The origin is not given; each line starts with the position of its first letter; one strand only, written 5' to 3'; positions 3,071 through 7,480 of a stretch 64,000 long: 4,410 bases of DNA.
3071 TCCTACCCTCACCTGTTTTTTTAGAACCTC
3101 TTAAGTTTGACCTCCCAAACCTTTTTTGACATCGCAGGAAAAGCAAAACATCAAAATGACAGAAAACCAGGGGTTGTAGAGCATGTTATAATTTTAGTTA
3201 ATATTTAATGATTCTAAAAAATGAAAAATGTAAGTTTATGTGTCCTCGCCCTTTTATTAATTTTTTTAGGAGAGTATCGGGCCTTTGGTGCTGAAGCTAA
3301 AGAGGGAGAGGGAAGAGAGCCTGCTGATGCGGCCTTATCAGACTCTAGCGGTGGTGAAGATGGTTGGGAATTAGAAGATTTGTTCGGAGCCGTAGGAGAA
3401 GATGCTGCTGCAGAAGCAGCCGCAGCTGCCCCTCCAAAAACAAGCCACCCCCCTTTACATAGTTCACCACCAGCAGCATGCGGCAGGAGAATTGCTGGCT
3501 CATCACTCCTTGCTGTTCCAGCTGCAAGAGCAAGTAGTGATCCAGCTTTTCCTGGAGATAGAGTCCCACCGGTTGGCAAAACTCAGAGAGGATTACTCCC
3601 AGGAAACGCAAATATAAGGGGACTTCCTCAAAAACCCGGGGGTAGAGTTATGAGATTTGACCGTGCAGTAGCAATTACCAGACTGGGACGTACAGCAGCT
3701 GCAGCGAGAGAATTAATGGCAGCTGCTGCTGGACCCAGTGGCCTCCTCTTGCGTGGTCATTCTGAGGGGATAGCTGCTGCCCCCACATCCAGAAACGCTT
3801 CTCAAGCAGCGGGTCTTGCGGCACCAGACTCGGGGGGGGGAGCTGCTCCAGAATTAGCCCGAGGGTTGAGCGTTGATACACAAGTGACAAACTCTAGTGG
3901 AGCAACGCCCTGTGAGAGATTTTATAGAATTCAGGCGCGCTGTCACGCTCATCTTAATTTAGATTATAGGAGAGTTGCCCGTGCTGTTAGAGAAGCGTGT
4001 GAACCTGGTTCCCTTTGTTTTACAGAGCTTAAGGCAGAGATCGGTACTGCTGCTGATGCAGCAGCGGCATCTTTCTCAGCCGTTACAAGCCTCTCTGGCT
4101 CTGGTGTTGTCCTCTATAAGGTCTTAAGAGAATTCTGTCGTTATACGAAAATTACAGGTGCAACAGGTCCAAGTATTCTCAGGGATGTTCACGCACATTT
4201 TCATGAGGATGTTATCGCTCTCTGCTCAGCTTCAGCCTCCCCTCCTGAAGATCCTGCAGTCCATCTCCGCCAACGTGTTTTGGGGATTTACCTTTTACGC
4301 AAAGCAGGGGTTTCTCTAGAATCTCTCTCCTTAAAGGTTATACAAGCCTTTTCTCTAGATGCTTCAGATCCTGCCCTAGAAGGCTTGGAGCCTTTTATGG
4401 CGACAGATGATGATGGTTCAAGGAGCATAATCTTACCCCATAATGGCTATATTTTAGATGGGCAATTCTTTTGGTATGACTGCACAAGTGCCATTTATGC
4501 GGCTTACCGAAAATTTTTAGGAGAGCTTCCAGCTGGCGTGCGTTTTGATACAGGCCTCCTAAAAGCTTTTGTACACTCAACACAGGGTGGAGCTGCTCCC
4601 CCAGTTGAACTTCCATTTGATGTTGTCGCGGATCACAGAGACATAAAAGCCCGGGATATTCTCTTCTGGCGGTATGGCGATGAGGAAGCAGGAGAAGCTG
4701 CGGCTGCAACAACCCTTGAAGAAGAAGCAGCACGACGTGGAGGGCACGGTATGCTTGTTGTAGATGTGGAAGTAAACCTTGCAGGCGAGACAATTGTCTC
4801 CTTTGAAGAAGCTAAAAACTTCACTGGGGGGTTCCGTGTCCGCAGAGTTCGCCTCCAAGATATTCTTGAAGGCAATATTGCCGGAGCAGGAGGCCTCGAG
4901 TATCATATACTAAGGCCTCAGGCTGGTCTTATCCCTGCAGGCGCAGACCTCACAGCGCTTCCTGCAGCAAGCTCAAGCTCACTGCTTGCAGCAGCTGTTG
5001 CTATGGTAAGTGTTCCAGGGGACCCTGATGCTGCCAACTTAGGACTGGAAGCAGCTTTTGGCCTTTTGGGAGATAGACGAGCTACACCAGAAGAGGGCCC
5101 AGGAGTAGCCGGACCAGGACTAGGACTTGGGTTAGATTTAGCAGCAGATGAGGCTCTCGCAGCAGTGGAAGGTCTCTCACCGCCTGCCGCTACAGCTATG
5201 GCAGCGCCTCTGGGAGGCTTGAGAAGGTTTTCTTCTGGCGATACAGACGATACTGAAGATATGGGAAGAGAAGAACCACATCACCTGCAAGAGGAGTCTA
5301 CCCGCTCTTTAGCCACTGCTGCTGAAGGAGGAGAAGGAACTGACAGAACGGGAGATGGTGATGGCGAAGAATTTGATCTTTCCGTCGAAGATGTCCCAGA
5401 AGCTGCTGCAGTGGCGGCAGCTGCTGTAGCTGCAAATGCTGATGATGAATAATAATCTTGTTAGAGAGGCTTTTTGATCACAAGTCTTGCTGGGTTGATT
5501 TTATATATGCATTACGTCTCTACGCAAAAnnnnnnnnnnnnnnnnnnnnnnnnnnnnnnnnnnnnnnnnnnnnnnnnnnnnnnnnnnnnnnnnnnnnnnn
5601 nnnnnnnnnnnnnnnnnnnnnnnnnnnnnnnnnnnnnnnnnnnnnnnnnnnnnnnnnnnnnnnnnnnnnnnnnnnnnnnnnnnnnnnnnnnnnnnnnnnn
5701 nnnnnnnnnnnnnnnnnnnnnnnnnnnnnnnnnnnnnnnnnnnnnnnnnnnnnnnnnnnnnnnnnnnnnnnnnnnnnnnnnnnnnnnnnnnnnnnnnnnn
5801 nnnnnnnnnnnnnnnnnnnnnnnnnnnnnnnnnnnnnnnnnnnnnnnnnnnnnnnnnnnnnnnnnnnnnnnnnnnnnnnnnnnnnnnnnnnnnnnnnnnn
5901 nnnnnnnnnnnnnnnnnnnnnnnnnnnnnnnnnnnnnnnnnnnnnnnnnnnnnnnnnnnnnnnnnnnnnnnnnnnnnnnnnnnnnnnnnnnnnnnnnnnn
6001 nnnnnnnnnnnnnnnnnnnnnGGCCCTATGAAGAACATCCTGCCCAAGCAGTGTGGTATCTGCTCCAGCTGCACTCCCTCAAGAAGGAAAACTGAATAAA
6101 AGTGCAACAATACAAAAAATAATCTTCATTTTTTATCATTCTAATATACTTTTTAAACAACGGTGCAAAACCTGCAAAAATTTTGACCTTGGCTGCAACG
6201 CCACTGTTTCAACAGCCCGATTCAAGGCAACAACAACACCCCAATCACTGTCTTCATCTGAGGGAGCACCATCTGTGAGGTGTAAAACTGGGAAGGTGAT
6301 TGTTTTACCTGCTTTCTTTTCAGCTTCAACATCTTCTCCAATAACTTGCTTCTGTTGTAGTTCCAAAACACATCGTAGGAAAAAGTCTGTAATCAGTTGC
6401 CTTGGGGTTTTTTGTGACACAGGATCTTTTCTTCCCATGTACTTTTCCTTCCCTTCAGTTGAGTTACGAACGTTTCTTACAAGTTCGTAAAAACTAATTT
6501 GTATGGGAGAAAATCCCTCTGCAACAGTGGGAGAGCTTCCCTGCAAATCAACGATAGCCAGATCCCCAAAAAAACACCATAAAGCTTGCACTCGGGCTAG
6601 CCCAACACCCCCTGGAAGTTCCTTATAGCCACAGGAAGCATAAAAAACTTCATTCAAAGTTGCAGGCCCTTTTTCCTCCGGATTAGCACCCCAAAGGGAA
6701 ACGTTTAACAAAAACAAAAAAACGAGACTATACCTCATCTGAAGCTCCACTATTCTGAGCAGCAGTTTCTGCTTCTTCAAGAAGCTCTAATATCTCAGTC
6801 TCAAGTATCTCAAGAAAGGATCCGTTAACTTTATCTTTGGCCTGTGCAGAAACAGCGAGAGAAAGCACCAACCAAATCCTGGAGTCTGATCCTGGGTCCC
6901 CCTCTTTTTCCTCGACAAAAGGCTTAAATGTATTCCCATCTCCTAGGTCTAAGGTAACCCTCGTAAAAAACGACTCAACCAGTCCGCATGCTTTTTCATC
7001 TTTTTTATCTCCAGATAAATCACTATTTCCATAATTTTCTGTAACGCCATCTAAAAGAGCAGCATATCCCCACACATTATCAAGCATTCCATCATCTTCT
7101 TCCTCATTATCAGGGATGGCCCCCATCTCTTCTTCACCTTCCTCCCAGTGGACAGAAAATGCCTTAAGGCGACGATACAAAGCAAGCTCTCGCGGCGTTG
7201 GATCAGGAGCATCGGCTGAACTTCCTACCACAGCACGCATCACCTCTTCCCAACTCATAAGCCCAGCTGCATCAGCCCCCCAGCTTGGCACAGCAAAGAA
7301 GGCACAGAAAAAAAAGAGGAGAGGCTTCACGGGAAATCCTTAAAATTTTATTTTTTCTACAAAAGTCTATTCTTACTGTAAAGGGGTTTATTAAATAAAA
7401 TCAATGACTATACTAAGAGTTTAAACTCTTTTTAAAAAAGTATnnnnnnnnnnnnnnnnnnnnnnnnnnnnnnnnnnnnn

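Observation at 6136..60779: Recurrent WGA/FGA motif at the end of the N-terminal leader in many lineage-specific secreted proteins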

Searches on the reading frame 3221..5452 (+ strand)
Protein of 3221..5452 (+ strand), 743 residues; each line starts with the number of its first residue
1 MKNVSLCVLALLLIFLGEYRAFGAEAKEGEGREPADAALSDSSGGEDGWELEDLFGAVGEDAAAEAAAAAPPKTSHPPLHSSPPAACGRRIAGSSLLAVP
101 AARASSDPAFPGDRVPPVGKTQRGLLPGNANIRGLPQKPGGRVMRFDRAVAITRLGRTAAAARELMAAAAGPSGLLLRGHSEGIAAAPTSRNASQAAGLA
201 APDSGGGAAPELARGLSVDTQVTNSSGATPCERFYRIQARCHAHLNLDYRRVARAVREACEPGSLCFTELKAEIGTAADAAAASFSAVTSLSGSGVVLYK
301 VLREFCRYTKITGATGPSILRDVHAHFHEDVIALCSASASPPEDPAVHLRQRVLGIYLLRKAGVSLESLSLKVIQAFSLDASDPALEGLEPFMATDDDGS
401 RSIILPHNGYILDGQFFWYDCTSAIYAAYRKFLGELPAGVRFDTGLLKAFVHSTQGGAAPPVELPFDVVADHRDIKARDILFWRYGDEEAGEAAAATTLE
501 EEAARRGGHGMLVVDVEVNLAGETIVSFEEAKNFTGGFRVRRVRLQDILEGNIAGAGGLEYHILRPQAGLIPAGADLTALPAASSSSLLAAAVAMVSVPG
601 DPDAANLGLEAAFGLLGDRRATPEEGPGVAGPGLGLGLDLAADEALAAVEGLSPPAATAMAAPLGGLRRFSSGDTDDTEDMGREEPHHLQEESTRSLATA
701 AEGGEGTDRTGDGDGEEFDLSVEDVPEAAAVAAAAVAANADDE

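Call 10: search_protein_families(library=pfam, max_evalue=0.01, proteins=[window:3221-5452:+])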
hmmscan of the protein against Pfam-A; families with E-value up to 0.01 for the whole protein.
window:3221-5452:+ (743 aa): 0 families

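Call 25: find_encoding_contigs(protein=window:3221-5452:+, flank=10000, max_places=4)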
Protein window:3221-5452:+ (743 aa): 1 contig read that carries it; 1 place shown.
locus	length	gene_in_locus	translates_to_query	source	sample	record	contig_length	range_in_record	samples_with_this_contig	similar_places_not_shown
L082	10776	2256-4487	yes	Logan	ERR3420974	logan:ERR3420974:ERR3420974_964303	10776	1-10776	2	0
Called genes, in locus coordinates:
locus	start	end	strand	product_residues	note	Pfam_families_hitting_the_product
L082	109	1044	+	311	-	PF00106:adh_short, PF01073:3Beta_HSD, PF01370:Epimerase, PF05368:NmrA, PF07993:NAD_binding_4 (faint), PF13460:NAD_binding_10, PF01073:3Beta_HSD, PF04321:RmlD_sub_bind (weak)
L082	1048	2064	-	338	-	-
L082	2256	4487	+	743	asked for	-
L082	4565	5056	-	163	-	-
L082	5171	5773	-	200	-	-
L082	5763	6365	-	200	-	-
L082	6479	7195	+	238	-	PF01195:Pept_tRNA_hydro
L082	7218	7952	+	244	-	-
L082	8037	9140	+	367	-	PF01926:MMR_HSR1, PF02421:FeoB_N, PF06071:YchF-GTPase_C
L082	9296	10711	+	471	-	-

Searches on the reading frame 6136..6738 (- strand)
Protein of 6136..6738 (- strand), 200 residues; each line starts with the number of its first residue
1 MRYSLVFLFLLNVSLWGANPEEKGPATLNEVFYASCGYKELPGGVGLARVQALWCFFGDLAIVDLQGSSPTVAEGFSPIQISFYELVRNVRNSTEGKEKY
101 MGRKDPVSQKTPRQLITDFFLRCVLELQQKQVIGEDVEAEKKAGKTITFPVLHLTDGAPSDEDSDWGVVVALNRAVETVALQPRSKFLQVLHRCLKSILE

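Call 10: search_protein_families(library=pfam, max_evalue=0.01, proteins=[window:6136-6738:-])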
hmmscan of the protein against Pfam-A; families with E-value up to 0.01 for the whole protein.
window:6136-6738:- (200 aa): 0 families

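Call 64: predict_structure(protein=window:6136-6738:-)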
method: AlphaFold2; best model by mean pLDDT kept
length: 200 residues; sequences in the alignment: 1
mean_pLDDT: 39.5   pTM: 0.36
mean pLDDT of the five models: 39.5, 38.3, 37.7, 35.5, 34.9
residues with pLDDT >= 90: 0; 70-90: 0; 50-70: 21; < 50: 179
segments of 3 or more residues with pLDDT < 50: 1-117, 129-185, 198-200
pLDDT, mean of each block of 10 residues (from residue 1): 37 37 37 35 35 42 32 37 43 42 36 48 53 38 34 27 35 43 49 51
secondary structure, 60 per line:
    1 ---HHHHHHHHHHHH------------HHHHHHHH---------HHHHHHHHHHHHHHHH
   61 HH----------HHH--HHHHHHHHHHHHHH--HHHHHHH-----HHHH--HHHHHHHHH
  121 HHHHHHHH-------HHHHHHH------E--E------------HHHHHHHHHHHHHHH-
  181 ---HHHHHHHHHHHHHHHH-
elements in order: H4-15 H28-35 H45-62 H78-91 H94-100 H106-109 H112-128 H136-142 H165-179 H184-199

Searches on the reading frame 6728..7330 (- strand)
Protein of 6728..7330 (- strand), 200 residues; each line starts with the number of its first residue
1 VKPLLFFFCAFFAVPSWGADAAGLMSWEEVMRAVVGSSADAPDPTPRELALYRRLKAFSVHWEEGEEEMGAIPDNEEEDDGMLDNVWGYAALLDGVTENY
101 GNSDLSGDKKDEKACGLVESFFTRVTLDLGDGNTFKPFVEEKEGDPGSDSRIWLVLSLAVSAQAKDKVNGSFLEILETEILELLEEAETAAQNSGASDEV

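Call 10: search_protein_families(library=pfam, max_evalue=0.01, proteins=[window:6728-7330:-])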
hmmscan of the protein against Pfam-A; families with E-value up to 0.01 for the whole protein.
window:6728-7330:- (200 aa): 0 families

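Call 45: search_protein_representatives(protein=window:6728-7330:-)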
Query: 200 residues. Proteins with E-value up to 0.001 (for the whole library): 1; up to 1e-10: 1; up to 1e-30: 1. The best 1 are listed.
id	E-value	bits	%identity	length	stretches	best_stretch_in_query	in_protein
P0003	2.3e-128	442.0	100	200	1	1-200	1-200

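Call 65: predict_structure(protein=window:6728-7330:-)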
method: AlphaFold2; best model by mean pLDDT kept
length: 200 residues; sequences in the alignment: 1
mean_pLDDT: 38.8   pTM: 0.25
mean pLDDT of the five models: 38.8, 37.5, 36.4, 35.0, 31.7
residues with pLDDT >= 90: 0; 70-90: 0; 50-70: 17; < 50: 183
segments of 3 or more residues with pLDDT < 50: 1-105, 107-176, 195-200
pLDDT, mean of each block of 10 residues (from residue 1): 30 32 36 35 39 35 31 36 36 40 46 44 37 32 36 40 39 49 55 47
secondary structure, 60 per line:
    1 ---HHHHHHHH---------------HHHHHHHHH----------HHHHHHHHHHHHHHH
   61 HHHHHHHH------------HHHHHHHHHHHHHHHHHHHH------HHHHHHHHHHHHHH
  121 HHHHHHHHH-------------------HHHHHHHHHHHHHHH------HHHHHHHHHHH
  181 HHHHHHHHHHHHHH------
elements in order: H4-11 H27-35 H46-68 H81-100 H107-129 H149-163 H170-194
